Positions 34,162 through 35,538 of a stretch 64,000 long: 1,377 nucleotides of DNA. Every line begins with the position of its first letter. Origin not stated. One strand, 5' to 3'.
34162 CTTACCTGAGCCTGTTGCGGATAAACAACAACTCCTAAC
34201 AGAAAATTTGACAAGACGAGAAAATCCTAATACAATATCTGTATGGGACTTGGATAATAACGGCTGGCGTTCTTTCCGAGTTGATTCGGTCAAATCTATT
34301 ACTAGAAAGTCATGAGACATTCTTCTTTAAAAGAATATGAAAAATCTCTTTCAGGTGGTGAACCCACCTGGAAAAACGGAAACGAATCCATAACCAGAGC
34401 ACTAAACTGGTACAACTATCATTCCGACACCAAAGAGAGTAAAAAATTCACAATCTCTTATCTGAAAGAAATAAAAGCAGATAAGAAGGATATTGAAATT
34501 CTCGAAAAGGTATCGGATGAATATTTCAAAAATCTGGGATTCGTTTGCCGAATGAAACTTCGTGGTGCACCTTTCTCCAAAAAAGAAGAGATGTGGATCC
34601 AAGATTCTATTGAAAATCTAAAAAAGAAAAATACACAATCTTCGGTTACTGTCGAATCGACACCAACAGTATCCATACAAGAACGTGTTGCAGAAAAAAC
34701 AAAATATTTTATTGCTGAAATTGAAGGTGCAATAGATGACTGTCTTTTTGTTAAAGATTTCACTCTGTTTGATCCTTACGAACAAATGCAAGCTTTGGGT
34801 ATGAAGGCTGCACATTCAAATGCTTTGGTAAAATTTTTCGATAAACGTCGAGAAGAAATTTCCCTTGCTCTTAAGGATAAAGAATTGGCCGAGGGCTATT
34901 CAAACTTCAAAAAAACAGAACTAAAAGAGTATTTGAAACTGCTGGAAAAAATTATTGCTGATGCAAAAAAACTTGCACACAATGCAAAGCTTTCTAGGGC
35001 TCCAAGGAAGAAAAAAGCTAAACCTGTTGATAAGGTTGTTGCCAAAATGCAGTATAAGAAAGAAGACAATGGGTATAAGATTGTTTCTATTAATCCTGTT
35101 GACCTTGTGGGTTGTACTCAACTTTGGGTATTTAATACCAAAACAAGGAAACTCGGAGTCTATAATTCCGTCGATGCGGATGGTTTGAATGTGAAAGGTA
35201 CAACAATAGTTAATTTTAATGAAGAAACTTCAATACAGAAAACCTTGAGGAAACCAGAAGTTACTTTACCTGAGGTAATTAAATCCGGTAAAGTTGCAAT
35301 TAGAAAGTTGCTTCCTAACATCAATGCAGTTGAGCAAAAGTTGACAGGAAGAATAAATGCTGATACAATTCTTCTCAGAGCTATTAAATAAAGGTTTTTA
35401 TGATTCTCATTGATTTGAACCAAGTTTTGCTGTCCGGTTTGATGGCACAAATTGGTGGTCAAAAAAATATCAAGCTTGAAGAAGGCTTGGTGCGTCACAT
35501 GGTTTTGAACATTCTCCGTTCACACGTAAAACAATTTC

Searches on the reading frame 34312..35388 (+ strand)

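Call 74: search_protein_families(library=phrogs, proteins=[window:34312-35388:+], max_evalue=0.00001)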
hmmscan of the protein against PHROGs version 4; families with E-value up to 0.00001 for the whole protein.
window:34312-35388:+ (359 aa): 1 family
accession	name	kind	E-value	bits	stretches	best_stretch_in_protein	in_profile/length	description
phrog_11903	-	unknown function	6.2e-74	250.4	1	21-357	31-382/383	-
